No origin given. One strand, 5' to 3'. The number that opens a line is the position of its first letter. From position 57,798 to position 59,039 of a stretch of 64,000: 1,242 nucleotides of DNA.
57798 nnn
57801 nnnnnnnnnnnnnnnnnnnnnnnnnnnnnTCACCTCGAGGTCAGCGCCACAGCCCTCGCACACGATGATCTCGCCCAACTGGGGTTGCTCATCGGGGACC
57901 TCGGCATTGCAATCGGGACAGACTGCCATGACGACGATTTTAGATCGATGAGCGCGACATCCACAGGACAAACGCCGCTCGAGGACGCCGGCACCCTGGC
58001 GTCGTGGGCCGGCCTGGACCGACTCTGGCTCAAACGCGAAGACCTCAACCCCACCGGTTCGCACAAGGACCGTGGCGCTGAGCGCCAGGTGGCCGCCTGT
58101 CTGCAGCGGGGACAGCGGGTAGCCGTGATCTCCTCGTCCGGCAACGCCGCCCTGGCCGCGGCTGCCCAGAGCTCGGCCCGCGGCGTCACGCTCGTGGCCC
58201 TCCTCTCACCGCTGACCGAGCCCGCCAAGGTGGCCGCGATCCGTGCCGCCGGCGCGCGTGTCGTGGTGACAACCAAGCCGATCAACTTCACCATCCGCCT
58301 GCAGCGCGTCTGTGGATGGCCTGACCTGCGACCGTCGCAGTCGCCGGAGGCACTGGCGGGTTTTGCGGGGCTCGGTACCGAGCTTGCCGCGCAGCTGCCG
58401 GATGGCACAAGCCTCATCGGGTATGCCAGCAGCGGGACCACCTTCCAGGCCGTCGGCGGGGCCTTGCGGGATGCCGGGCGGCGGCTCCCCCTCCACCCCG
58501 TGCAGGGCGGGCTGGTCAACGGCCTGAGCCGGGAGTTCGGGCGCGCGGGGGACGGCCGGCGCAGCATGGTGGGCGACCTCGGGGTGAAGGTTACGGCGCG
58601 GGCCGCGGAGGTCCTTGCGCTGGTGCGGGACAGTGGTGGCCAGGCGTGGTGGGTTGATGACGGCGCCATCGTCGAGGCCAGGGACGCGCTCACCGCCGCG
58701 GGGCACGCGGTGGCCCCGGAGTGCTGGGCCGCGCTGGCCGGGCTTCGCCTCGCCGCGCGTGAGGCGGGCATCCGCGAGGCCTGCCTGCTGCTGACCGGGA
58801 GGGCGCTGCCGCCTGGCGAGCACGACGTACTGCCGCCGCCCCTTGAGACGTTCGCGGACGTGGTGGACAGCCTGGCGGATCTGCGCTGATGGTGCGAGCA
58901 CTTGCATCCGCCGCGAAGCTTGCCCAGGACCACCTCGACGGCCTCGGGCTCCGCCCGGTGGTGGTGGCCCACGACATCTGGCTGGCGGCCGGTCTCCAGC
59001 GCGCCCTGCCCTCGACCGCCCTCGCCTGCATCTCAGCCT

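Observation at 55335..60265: Orphan LysW-like carrier protein with ATP-grasp, ThrC-like PLP enzyme, MurD-like ligase and NlpC/P60 peptidase: candidate new amino-group-carrier pathway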

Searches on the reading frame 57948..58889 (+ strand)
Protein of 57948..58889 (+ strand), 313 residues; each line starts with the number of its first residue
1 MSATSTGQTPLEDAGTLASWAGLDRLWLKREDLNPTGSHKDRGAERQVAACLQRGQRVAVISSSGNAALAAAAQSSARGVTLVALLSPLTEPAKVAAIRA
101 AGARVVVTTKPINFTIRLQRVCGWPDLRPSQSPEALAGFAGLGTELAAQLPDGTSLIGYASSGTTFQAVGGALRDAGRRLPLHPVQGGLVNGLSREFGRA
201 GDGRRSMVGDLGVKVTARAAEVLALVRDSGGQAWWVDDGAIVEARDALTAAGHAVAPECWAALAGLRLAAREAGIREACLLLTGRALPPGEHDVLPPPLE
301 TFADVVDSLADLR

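Call 3: search_protein_families(library=pfam, proteins=[window:57948-58889:+], max_evalue=0.01)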
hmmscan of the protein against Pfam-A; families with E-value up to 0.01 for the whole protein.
window:57948-58889:+ (313 aa): 1 family
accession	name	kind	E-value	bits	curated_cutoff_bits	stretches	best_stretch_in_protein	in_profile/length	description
PF00291.31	PALP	-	6.4e-40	137.8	35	1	6-284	5-295/295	Pyridoxal-phosphate dependent enzyme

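Call 4: search_protein_families(library=ncbifam, proteins=[window:57948-58889:+], max_evalue=0.01)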
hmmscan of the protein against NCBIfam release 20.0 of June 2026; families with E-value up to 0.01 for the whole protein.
window:57948-58889:+ (313 aa): 38 families (the best 25 are shown)
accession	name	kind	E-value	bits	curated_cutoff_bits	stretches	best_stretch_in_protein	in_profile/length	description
NF006050.0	PRK08197.1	equivalog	3.7e-19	68.8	303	2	7-150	79-226/406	threonine synthase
NF005680.0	PRK07476.1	equivalog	2.1e-17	63.1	413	1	7-176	22-195/326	hydroxyectoine utilization dehydratase EutB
NF005292.0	PRK06815.1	equivalog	1e-13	51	371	1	8-172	21-189/320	threonine/serine dehydratase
TIGR01124.1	ilvA_2Cterm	equivalog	1.1e-13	50.6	411.3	1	8-163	17-176/499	threonine ammonia-lyase, biosynthetic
NF004996.0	PRK06381.1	equivalog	4.9e-13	48.8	266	1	4-113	11-120/319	threonine synthase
NF006094.0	PRK08246.1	subfamily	6.7e-13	48.7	331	1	21-269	35-285/310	serine/threonine dehydratase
NF006205.0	PRK08329.1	equivalog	1.5e-12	47.1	358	1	25-106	73-154/347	threonine synthase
NF005035.0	PRK06450.1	equivalog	2.1e-12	46.5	301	1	25-106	66-147/338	threonine synthase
NF004170.0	PRK05638.1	equivalog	7.2e-12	44.6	421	1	7-120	65-180/442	threonine synthase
TIGR02991.1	ectoine_eutB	equivalog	9.5e-12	44.5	413.35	1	7-174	18-189/317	hydroxyectoine utilization dehydratase EutB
NF006674.0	PRK09224.1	subfamily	1.1e-11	44.1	577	1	8-155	25-176/508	threonine ammonia-lyase IlvA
NF009130.0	PRK12483.1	subfamily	1.1e-11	44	801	1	8-150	37-183/521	threonine ammonia-lyase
TIGR01127.1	ilvA_1Cterm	equivalog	1.3e-11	44.1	378.75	1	9-157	1-153/380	threonine ammonia-lyase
NF005600.0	PRK07334.1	equivalog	3.8e-11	42.2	496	1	8-257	28-281/408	threonine ammonia-lyase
TIGR03945.1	PLP_SbnA_fam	equivalog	4.7e-11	42.3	349.95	1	25-111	23-113/304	2,3-diaminopropionate biosynthesis protein SbnA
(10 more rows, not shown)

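Call 13: search_solved_structures(query=window:57948-58889:+, max_evalue=0.00001)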
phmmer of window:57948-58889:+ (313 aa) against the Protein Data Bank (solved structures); distinct sequences matched with E-value up to 0.00001: 28.
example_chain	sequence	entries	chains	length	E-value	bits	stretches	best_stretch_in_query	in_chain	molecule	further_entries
2zsj_A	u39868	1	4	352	2e-12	50.4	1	6-273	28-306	Threonine synthase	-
2rkb_A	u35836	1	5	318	2.8e-12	49.9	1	9-270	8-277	Serine dehydratase-like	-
8y1j_A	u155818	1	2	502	5.4e-12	49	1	8-156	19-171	L-threonine dehydratase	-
2d1f_A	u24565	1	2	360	3.8e-10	43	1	7-109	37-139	Threonine synthase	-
1uim_A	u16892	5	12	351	4.4e-10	42.7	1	22-308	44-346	Threonine Synthase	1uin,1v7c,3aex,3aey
1ve5_A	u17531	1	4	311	2.1e-08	37.2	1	6-177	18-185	Threonine deaminase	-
6cgq_A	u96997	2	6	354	3.9e-08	36.3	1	6-151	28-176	Threonine synthase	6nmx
1pwe_A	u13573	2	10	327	6.3e-08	35.7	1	8-177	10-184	L-serine dehydratase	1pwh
3dwg_A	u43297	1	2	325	1.2e-07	34.7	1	25-175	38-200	Cysteine synthase B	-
3dki_A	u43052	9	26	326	1.2e-07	34.7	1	25-175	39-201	Cysteine synthase B | O-phosphoserine sulfhydrylase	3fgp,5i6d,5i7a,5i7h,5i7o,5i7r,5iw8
3dwi_A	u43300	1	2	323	1.3e-07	34.6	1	25-175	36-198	Cysteine synthase B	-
4h27_A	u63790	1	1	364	1.3e-07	34.6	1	8-159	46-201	L-serine dehydratase/L-threonine deaminase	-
2v03_A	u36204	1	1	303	2.5e-07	33.7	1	6-111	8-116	Cysteine synthase B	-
2bhs_A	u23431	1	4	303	2.7e-07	33.6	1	6-111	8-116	CYSTEINE SYNTHASE B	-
2bht_A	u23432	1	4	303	3.6e-07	33.2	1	6-111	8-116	CYSTEINE SYNTHASE B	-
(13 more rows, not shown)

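Call 68: search_solved_structures(query=A3, max_evalue=1e-8, show_alignments=3)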
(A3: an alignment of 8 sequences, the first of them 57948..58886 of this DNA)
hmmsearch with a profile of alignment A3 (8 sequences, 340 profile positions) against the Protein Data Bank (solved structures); distinct sequences matched with E-value up to 1e-8: 83 (the best 60 are shown).
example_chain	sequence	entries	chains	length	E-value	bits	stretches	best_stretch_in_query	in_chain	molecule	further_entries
6cgq_A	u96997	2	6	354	9.1e-30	106.9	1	13-312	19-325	Threonine synthase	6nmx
2zsj_A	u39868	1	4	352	5.4e-28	101.1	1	18-312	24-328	Threonine synthase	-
1uim_A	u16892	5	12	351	1.1e-24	90.1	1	17-308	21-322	Threonine Synthase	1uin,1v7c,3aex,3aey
8y1j_A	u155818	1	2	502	3.2e-24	88.7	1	23-306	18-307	L-threonine dehydratase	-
2d1f_A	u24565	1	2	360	1e-23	87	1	18-308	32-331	Threonine synthase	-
2rkb_A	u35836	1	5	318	2.7e-23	85.6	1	25-287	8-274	Serine dehydratase-like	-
43cq_A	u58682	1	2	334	3.3e-23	85.3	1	24-307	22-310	L-threonine dehydratase biosynthetic IlvA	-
8zkv_A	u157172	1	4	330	3.9e-23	85.1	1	24-307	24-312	L-threonine dehydratase biosynthetic IlvA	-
1pwe_A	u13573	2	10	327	1.9e-22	82.8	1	24-287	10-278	L-serine dehydratase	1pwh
4h27_A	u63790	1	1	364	4e-22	81.7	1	24-292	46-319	L-serine dehydratase/L-threonine deaminase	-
9d2q_A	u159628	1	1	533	1.1e-21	80.4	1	24-307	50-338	L-threonine dehydratase biosynthetic IlvA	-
1tdj_A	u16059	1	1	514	1.1e-21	80.3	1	24-307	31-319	BIOSYNTHETIC THREONINE DEAMINASE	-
1p5j_A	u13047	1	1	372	2e-20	76.2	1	24-292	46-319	L-serine dehydratase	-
5ybw_A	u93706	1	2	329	6.3e-18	68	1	24-193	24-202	Aspartate racemase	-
2gn0_A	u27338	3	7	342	1.4e-17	66.8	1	42-308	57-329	Threonine dehydratase catabolic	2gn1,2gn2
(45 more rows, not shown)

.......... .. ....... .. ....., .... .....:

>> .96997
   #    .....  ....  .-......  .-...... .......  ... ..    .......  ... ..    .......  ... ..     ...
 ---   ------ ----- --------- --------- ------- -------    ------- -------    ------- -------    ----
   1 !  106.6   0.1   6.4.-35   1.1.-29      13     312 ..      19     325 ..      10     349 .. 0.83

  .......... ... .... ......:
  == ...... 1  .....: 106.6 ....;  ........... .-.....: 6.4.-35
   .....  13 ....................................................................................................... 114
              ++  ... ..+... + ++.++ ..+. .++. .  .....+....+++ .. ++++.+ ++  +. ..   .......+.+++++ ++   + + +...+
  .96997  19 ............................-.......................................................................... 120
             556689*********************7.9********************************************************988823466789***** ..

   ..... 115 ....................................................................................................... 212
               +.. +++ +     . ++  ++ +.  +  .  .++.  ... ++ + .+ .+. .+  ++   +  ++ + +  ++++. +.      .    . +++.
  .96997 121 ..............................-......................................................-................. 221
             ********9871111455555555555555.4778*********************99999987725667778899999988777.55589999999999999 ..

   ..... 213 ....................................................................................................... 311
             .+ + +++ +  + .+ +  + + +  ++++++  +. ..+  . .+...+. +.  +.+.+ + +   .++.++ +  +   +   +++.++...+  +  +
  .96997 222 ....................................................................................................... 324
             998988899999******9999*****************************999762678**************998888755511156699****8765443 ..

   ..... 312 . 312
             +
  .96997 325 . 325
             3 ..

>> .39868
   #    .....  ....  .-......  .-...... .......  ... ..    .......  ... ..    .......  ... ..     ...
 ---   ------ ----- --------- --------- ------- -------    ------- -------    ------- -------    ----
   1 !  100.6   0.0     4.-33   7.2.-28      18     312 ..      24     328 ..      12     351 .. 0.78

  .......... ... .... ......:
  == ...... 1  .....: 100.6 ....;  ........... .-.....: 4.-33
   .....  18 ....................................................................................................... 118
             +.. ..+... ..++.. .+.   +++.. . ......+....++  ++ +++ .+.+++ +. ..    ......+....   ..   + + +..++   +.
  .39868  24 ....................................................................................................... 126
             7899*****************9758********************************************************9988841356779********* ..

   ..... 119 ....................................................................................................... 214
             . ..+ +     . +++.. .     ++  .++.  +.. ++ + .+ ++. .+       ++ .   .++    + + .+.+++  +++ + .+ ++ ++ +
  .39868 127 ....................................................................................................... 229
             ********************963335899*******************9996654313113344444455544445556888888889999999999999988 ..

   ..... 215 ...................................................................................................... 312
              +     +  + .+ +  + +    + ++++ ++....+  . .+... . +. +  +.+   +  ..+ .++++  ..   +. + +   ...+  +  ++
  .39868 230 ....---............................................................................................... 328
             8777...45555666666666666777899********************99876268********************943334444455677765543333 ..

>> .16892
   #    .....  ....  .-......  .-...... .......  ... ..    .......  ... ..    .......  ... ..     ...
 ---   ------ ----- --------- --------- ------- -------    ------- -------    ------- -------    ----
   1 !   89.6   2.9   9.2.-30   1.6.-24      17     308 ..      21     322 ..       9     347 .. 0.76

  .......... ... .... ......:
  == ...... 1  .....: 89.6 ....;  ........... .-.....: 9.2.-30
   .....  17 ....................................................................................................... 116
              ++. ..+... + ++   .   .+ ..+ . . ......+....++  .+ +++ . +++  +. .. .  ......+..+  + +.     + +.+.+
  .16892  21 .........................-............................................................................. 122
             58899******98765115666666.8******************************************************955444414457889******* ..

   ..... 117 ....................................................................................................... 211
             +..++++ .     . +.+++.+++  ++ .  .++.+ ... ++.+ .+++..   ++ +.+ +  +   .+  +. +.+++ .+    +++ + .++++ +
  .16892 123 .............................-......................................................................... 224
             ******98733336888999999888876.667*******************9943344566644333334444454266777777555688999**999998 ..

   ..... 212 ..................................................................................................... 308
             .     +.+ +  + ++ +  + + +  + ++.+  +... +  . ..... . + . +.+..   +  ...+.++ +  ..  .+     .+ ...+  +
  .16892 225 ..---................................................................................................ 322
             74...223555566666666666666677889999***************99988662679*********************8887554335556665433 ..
